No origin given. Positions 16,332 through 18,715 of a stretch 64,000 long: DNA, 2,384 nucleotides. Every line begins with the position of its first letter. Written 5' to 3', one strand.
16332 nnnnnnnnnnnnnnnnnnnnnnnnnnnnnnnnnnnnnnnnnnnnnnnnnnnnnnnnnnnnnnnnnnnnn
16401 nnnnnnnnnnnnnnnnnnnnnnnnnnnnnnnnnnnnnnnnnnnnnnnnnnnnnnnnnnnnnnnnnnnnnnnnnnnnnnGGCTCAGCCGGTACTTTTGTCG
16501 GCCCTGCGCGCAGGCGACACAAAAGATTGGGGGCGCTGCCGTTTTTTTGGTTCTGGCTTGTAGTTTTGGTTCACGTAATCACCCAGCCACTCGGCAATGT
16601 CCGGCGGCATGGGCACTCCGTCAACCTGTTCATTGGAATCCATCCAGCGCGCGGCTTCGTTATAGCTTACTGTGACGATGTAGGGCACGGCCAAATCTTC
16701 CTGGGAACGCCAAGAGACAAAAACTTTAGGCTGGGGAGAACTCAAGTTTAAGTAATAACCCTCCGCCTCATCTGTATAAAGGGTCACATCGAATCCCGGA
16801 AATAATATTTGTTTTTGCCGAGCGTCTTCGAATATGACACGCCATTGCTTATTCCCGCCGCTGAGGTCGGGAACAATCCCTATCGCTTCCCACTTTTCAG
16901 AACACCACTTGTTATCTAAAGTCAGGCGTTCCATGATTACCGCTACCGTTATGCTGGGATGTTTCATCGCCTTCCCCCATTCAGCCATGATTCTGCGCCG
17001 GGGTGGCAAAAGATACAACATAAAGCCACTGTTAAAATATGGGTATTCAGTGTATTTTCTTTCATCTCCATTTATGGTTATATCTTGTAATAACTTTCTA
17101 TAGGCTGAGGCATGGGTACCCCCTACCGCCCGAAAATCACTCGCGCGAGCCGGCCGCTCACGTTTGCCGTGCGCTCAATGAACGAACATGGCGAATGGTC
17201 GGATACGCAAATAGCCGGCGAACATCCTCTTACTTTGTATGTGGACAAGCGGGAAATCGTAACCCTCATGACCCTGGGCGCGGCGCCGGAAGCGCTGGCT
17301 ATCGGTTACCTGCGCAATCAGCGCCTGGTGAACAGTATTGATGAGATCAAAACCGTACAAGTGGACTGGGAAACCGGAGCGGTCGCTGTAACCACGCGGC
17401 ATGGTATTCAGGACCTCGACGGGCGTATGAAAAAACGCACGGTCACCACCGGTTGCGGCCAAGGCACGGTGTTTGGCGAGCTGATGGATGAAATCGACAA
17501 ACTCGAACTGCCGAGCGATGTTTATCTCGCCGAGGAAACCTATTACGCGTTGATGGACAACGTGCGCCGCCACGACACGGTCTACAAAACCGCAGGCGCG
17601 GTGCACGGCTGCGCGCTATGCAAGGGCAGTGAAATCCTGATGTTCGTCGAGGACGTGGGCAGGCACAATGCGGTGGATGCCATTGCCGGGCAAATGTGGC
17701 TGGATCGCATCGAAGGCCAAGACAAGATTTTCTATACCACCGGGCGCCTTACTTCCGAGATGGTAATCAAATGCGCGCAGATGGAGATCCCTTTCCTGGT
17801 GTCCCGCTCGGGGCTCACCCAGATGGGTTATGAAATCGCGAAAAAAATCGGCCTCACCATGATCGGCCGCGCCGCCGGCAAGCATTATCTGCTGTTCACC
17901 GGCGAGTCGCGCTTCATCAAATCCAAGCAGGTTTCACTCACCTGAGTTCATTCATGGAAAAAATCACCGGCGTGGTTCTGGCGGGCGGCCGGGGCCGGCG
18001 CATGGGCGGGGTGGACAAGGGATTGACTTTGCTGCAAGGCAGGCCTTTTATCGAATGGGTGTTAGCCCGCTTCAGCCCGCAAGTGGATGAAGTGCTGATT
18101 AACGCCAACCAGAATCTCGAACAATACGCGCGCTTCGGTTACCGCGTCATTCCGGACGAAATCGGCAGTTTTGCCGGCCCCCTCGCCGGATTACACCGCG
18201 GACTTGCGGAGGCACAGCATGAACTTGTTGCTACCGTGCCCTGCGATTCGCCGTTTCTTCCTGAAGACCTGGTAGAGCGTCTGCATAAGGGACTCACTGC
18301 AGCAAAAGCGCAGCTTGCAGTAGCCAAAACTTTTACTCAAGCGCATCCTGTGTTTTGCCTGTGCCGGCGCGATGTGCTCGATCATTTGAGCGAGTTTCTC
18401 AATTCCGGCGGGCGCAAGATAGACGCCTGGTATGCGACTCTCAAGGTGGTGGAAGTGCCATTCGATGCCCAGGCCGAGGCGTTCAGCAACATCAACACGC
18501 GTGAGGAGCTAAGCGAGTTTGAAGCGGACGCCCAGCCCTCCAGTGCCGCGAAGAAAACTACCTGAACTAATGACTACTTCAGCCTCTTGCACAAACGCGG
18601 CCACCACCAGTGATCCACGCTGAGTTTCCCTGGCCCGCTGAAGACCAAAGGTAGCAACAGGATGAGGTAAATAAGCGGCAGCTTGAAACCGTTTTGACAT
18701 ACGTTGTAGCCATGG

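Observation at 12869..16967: Cytoplasmic Cys-rich accessory module (DUF3305, DUF3306, 695-aa six-motif Fe-S protein, TorD-like, Tat micro-protein) heading the FDH operon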

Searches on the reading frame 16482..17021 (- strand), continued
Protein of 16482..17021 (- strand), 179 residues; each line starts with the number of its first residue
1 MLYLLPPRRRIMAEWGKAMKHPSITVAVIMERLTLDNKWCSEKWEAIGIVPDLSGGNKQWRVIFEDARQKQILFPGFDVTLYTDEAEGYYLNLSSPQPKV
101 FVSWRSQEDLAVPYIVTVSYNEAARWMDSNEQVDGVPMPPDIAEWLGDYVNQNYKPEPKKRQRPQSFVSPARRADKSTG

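Call 29: get_annotated_region(hit=H2, flank=12000)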
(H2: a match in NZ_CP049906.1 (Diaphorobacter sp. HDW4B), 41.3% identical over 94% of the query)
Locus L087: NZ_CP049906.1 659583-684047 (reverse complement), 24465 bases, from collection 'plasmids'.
description: Diaphorobacter sp. HDW4B plasmid unnamed1, complete sequence
organism: Diaphorobacter sp. HDW4B (NCBI taxid 2714925)
taxonomy: Bacteria; Pseudomonadota; Betaproteobacteria; Burkholderiales; Comamonadaceae; Diaphorobacter; Diaphorobacter sp. HDW4B
host: -; source: single bacterial strain,Hydrophilus acuminatus; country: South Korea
typing (MOB-suite, as given by PLSDB): non-mobilizable
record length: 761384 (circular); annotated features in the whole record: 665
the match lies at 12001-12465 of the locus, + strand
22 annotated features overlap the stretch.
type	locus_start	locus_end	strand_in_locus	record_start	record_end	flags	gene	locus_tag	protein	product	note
CDS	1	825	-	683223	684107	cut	-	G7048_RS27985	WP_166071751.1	hypothetical protein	-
CDS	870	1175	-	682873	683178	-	-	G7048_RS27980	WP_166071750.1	hypothetical protein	-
CDS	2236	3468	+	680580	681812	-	-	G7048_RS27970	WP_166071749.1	D-amino acid dehydrogenase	-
CDS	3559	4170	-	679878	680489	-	-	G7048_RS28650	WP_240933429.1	ATP-binding cassette domain-containing protein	-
CDS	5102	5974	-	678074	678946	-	-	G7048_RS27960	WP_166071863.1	formate dehydrogenase accessory sulfurtransferase FdhD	-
CDS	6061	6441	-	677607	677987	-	-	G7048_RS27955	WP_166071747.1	hypothetical protein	-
CDS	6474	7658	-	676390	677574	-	-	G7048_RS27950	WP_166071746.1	formate dehydrogenase subunit gamma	GO:0009061 - anaerobic respiration [Evidence IEA]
CDS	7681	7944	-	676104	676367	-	-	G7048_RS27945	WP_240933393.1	hypothetical protein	-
CDS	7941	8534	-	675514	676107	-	fdh3B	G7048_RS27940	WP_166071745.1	formate dehydrogenase FDH3 subunit beta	-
CDS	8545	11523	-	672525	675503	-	-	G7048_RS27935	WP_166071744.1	formate dehydrogenase subunit alpha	-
CDS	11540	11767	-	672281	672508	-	-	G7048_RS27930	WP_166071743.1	formate dehydrogenase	-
CDS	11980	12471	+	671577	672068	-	-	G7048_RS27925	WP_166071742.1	DUF3305 domain-containing protein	-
CDS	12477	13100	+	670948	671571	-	-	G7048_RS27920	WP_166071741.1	DUF3306 domain-containing protein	-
CDS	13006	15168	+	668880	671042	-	-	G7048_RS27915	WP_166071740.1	4Fe-4S binding protein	-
CDS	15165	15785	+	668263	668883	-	-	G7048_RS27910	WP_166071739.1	molecular chaperone TorD family protein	-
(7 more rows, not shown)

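Call 42: get_annotated_region(hit=H3, flank=14000)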
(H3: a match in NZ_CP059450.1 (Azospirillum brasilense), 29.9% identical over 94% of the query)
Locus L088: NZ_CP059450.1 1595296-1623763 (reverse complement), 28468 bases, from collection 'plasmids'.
description: Azospirillum brasilense strain 2020WEIHUA_K plasmid unnamed1, complete sequence
organism: Azospirillum brasilense (NCBI taxid 192)
taxonomy: Bacteria; Pseudomonadota; Alphaproteobacteria; Rhodospirillales; Azospirillaceae; Azospirillum; Azospirillum brasilense
host: -; source: Prokaryotes,soil; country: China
typing (MOB-suite, as given by PLSDB): mobilizable; replicon rep_cluster_622; relaxase MOBP
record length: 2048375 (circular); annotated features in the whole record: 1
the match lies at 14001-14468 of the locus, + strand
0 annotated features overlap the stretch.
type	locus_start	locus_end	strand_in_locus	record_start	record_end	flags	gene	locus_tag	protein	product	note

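Call 43: get_annotated_region(hit=H30, flank=14000)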
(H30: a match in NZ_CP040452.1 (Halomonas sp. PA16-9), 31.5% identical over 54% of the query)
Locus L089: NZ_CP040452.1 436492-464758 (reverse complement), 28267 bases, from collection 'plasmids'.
description: Halomonas sp. PA16-9 plasmid p_unnamed1, complete sequence
organism: Halomonas sp. PA16-9 (NCBI taxid 2576841)
taxonomy: Bacteria; Pseudomonadota; Gammaproteobacteria; Oceanospirillales; Halomonadaceae; Halomonas; Halomonas sp. PA16-9
host: -; source: -; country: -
typing (MOB-suite, as given by PLSDB): non-mobilizable
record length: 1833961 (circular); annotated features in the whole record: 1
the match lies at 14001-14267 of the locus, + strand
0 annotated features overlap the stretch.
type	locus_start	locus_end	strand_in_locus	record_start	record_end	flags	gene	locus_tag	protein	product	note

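Call 44: get_annotated_region(hit=H1, flank=14000)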
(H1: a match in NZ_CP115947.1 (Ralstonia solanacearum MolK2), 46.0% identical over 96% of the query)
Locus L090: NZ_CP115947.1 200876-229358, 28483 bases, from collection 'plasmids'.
description: Ralstonia solanacearum MolK2 plasmid pmega, complete sequence
organism: Ralstonia solanacearum MolK2 (NCBI taxid 564065)
taxonomy: Bacteria; Pseudomonadota; Betaproteobacteria; Burkholderiales; Burkholderiaceae; Ralstonia; Ralstonia solanacearum; Ralstonia solanacearum MolK2
host: -; source: Musa sp.; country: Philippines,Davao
typing (MOB-suite, as given by PLSDB): non-mobilizable; replicon rep_cluster_2238; mating-pair formation MPF_T
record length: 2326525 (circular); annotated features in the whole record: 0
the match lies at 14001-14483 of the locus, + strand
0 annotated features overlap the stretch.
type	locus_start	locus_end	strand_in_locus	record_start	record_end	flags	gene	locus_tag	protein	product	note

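Call 51: predict_structure(alignment_id=A1)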
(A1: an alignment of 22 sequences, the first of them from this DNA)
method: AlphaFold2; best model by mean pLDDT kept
length: 161 residues; sequences in the alignment: 22
mean_pLDDT: 90.5   pTM: 0.79
mean pLDDT of the five models: 90.5, 89.7, 89.4, 89.3, 89.2
residues with pLDDT >= 90: 123; 70-90: 16; 50-70: 20; < 50: 2
segments of 3 or more residues with pLDDT < 50: none
pLDDT, mean of each block of 10 residues (from residue 1): 92 94 94 92 96 97 96 97 97 96 97 97 97 88 61 60 44
secondary structure, 60 per line:
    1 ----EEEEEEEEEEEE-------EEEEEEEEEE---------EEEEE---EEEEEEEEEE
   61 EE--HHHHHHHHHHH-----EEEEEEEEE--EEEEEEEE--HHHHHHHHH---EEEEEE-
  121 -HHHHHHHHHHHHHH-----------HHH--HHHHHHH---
elements in order: E5-16 E24-33 E43-47 E51-62 H65-75 E81-89 E92-99 H102-110 E114-119 H122-135 H152-158

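Call 53: fold_search(model_id=the predicted structure, library=pdb)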
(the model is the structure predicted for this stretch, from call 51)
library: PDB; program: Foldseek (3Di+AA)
matches with E <= 10: 830; with E <= 0.001: 0
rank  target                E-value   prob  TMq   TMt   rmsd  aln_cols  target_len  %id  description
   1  9xpf_A                2.7e-01  0.18  0.25  0.09  11.1       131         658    8  The structure of sheath and tube proteins of phage Phikz (released 2026-02-11)
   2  5ko3                  2.7e-01  0.08  0.17  0.12  17.2       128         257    8  Structure of a Core Papain-like Protease of MERS Coronavirus with utility for structure-based drug design (released 2017-01-25)
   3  9ezw_G                3.0e-01  0.06  0.12  0.15  13.6       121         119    9  Structure of the single-domain antibody VHH_h3 in complex with human Vsig4 (released 2025-10-29)
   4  6gju_B                3.2e-01  0.07  0.13  0.15  13.7       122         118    8  human NBD1 of CFTR in complex with nanobodies T2a and T4 (released 2019-06-26)
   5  2qsd_F                3.4e-01  0.10  0.22  0.23  10.4       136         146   10  Crystal structure of a protein Il1583 from Idiomarina loihiensis (released 2007-08-14)
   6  7vg3_A                4.0e-01  0.11  0.20  0.06  15.8        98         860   13  Cryo-EM structure of Arabidopsis DCL3 in complex with a 30-bp RNA (released 2021-10-27)
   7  7qx5                  4.0e-01  0.10  0.18  0.06  11.9       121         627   11  mosquitocidal Cry11Aa-Y449F determined at pH 7 from naturally-occurring nanocrystals by Serial femtosecond crystallograp (released 2022-07-27)
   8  7nbb_H                4.0e-01  0.06  0.12  0.15  12.4       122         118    5  Branched Lys48- and Lys63-linked tri-ubiquitin (K48-K63-Ub3) in complex with synthetic nanobody NbSL3 (released 2022-08-10)
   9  7z50_E                4.2e-01  0.05  0.11  0.09  13.1       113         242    9  Structure of the highly diabetogenic 4.1-T cell receptor targeting a hybrid insulin peptide bound to I-Ag7. (released 2022-07-20)
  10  7qx7                  4.5e-01  0.08  0.16  0.06  11.8       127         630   10  mosquitocidal Cry11Aa-F17Y determined at pH 7 from naturally-occurring nanocrystals by Serial femtosecond crystallograph (released 2022-07-27)
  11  7rym_C                4.5e-01  0.05  0.11  0.09  13.5       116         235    9  CD1a-endo-gdTCR complex (released 2022-05-18)
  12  5w8t_A                4.8e-01  0.07  0.17  0.10  14.8       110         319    7  Crystal structure of MERS-CoV papain-like protease in complex with the C-terminal domain of human ISG15 (released 2017-09-27)
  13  2qsd_C                4.8e-01  0.06  0.18  0.19  10.0       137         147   13  Crystal structure of a protein Il1583 from Idiomarina loihiensis (released 2007-08-14)
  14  8tlm_A                4.8e-01  0.06  0.13  0.11  12.9       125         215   10  Structure of a class A GPCR/Fab complex (released 2023-12-20)
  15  9j5j_I                4.8e-01  0.04  0.11  0.09  16.9       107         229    7  Cryo-EM structure of BTN2A1-BTN3A1-BTN3A2 in complex with gdTCR (released 2025-05-21)
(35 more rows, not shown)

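Call 75: search_protein_families(library=pfam, proteins=[L085:9486-9677:-, L085:8417-9481:-, L085:7710-8420:-, L085:7202-7699:-], max_evalue=0.001)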
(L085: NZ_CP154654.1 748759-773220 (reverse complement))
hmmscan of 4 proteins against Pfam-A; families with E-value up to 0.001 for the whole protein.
L085:9486-9677:- (63 aa): 1 family
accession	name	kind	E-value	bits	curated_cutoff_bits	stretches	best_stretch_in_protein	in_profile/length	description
PF20104.4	DUF6494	-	4.4e-28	97.9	24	1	1-61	1-67/68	Family of unknown function (DUF6494)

L085:8417-9481:- (354 aa): 8 families
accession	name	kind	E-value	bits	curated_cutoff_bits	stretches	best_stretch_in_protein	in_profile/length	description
PF10609.15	ParA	-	2.4e-101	338.7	27.1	1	106-348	2-245/246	NUBPL iron-transfer P-loop NTPase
PF01883.24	FeS_assembly_P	-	8.7e-17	61.6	23.5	1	5-76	1-72/73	Iron-sulfur cluster assembly protein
PF01656.29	CbiA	-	4.3e-14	53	25.4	1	110-277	1-82/125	CobQ/CobB/MinD/ParA nucleotide binding domain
PF13614.12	AAA_31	-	2.3e-11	44.4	27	1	108-146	2-40/177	AAA domain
PF09140.17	MipZ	-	7.4e-09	35.7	20.7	1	108-253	1-133/262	ATPase MipZ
PF00142.24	Fer4_NifH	-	2.6e-08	34.1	25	1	111-145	4-37/271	4Fe-4S iron sulfur cluster binding proteins, NifH/frxC family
PF02374.21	ArsA_ATPase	-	4.1e-07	29.9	24.3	1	112-145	5-38/305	Anion-transporting ATPase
PF07015.17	VirC1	-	0.00016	21.5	24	1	109-147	3-41/231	VirC1 protein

L085:7710-8420:- (236 aa): 2 families
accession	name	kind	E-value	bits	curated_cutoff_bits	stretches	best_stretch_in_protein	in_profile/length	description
PF16917.10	BPL_LplA_LipB_2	-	1.2e-76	256.8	27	1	9-187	1-182/183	Biotin/lipoate A/B protein ligase family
PF14563.12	DUF4444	-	5.2e-23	80.9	31.6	1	193-233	1-41/42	Domain of unknown function (DUF4444)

L085:7202-7699:- (165 aa): 1 family
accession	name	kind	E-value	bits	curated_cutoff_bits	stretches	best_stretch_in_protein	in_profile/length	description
PF20115.4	DUF6505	-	1.2e-83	278.9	23.9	1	1-159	1-159/159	Family of unknown function (DUF6505)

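Call 76: search_protein_families(library=ncbifam, proteins=[L085:8417-9481:-, L085:7710-8420:-, L085:7202-7699:-], max_evalue=0.001)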
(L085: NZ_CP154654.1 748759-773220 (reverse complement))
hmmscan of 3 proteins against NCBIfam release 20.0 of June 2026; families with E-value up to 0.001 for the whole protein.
L085:8417-9481:- (354 aa): 30 families (the best 25 are shown)
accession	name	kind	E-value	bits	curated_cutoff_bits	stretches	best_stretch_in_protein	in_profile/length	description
NF008669.0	PRK11670.1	equivalog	4.7e-104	348.2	348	1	5-351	14-352/369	iron-sulfur cluster carrier protein ApbC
NF041136.1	MrpORP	equivalog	2e-85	287.2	450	1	106-350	4-250/365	iron-sulfur cluster carrier protein MrpORP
TIGR01969.1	minD_arch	subfamily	4.1e-27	95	201.75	2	206-349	101-231/251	cell division ATPase MinD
TIGR01968.1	minD_bact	equivalog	9.8e-20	71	212.9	2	108-146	2-40/261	septum site-determining protein MinD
TIGR01007.1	eps_fam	subfamily_domain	1.6e-11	44.2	108.05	1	108-151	18-61/204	polysaccharide biosynthesis tyrosine autokinase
NF041546.1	ParA_partition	equivalog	1e-10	41.5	180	1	109-145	1-37/203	ParA family partition ATPase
NF047398.1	AAA_KGGVGR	domain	6.7e-10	39.6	90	1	108-260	3-153/190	KGGVGR-motif variant AAA ATPase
NF033200.1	F430_CfbC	exception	1.9e-09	37.3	402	1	110-145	3-37/260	Ni-sirohydrochlorin a,c-diamide reductive cyclase ATP-dependent reductase subunit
TIGR03029.1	EpsG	equivalog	2.1e-08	33.7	313.8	1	107-276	103-273/274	chain length determinant protein tyrosine kinase EpsG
TIGR03371.1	cellulose_yhjQ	equivalog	3.3e-08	33.3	157.85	1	108-256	2-156/246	cellulose biosynthesis protein BcsQ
TIGR01287.1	nifH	equivalog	1.1e-07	31.4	394.35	1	114-145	6-37/275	nitrogenase iron protein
NF008079.0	PRK10818.1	equivalog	1.3e-07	31.2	508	1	108-146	3-41/270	septum site-determining protein MinD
NF053622.1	ATPseBagAMYCTU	equivalog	4e-07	29.8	400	1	111-143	10-42/325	ATPase BagA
TIGR03018.1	pepcterm_TyrKin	hypoth_equivalog_domain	8.7e-07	28.5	230.65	1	106-160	34-89/207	XrtA-associated tyrosine autokinase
TIGR01281.1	DPOR_bchL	equivalog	1.6e-06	27.7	345.15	1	110-141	3-33/268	ferredoxin:protochlorophyllide reductase (ATP-dependent) iron-sulfur ATP-binding protein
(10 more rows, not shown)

L085:7710-8420:- (236 aa): 0 families

L085:7202-7699:- (165 aa): 0 families

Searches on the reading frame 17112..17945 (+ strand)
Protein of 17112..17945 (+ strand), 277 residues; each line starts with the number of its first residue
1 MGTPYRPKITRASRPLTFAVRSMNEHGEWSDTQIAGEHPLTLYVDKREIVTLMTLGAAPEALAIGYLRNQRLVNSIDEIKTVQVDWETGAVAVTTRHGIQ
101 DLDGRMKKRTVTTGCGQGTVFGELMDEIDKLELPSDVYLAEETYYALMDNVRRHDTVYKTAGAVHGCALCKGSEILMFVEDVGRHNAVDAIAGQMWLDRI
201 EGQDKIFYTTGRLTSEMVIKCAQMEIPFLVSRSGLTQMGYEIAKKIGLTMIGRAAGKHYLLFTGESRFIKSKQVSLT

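Call 3: search_protein_families(library=pfam, proteins=[window:17112-17945:+], max_evalue=0.01)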
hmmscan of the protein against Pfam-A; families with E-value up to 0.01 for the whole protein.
window:17112-17945:+ (277 aa): 1 family
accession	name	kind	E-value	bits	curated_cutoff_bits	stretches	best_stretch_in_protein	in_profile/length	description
PF02634.21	FdhD-NarQ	-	1.3e-78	264.5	27.2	1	36-268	2-236/237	FdhD/NarQ family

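Call 4: search_protein_families(library=ncbifam, proteins=[window:17112-17945:+], max_evalue=0.01)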
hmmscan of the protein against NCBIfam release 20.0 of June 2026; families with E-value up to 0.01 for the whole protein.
window:17112-17945:+ (277 aa): 2 families
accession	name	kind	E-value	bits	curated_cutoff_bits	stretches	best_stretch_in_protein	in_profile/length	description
NF001943.0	PRK00724.1-2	equivalog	1.1e-40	139.3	269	1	30-267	22-271/274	formate dehydrogenase accessory sulfurtransferase FdhD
TIGR00129.1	fdhD_narQ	equivalog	1.1e-37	129.7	140.9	1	33-268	4-235/237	formate dehydrogenase accessory sulfurtransferase FdhD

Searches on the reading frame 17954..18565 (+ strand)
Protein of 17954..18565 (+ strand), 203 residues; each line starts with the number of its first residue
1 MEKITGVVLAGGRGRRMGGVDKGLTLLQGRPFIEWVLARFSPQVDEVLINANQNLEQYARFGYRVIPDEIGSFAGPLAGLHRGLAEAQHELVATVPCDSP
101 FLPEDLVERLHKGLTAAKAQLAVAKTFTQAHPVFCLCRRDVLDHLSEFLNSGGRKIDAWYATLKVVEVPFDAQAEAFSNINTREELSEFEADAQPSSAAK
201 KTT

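Call 3: search_protein_families(library=pfam, proteins=[window:17954-18565:+], max_evalue=0.01)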
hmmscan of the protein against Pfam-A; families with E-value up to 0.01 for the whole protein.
window:17954-18565:+ (203 aa): 2 families
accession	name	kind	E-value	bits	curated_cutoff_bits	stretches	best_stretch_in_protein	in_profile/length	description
PF12804.13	NTP_transf_3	-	5.2e-40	137.7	27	1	6-158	1-155/160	MobA-like NTP transferase domain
PF01128.25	IspD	-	0.0064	16.7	27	0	6-54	3-54/221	2-C-methyl-D-erythritol 4-phosphate cytidylyltransferase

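Call 4: search_protein_families(library=ncbifam, proteins=[window:17954-18565:+], max_evalue=0.01)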
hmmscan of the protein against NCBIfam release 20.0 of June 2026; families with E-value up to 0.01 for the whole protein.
window:17954-18565:+ (203 aa): 18 families
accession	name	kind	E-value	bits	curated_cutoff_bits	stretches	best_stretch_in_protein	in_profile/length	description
TIGR02665.1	molyb_mobA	equivalog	6.9e-70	234.9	151.85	1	4-186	1-185/186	molybdenum cofactor guanylyltransferase MobA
NF011057.0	PRK14489.1-2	subfamily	5e-45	154.3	541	1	2-192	5-197/363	bifunctional molybdenum cofactor guanylyltransferase MobA/molybdopterin-guanine dinucleotide biosynthesis adaptor protein MobB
NF011058.0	PRK14489.1-3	exception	8.2e-33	113.4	820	1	3-186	8-198/382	molybdenum cofactor guanylyltransferase MobA, DUF3305 domain-containing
NF011056.0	PRK14489.1-1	equivalog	2.8e-31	108.9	379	1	2-191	4-194/363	bifunctional molybdenum cofactor guanylyltransferase MobA/molybdopterin-guanine dinucleotide biosynthesis adaptor protein MobB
NF001457.0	PRK00317.1-3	equivalog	1.3e-23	83.5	164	1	5-191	3-195/200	molybdenum cofactor guanylyltransferase MobA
NF002741.0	PRK02726.1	equivalog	2.8e-23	82.6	179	1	2-190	6-195/200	molybdenum cofactor guanylyltransferase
NF001837.0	PRK00560.1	equivalog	2.1e-15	57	182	1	2-186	7-184/196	molybdenum cofactor guanylyltransferase MobA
NF001855.0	PRK00576.1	equivalog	1.4e-14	54.2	205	1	3-187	6-190/197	molybdenum cofactor guanylyltransferase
NF011059.0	PRK14490.1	equivalog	2.3e-12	46.8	354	1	3-190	180-366/374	bifunctional molybdenum cofactor guanylyltransferase MobA/molybdopterin-guanine dinucleotide biosynthesis adaptor protein MobB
NF011070.0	PRK14500.1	equivalog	5.6e-07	29.1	606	1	4-129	167-287/358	putative bifunctional molybdopterin-guanine dinucleotide biosynthesis protein MoaC/MobA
TIGR03310.1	matur_MocA_YgfJ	equivalog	9e-07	29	186.45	1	6-185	2-184/188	molybdenum cofactor cytidylyltransferase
TIGR00454.1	TIGR00454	hypoth_equivalog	3.9e-06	26.9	174.7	1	6-51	3-49/183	TIGR00454 family protein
TIGR00453.1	ispD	equivalog_domain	8.3e-05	22.1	181.3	1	7-60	3-59/219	2-C-methyl-D-erythritol 4-phosphate cytidylyltransferase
NF001186.0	PRK00155.2-3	equivalog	0.00023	20.7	253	1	4-47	5-49/224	2-C-methyl-D-erythritol 4-phosphate cytidylyltransferase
NF045782.1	NicBOxredNboR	equivalog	0.00032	20.4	260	1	3-111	8-121/206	nicotine blue oxidoreductase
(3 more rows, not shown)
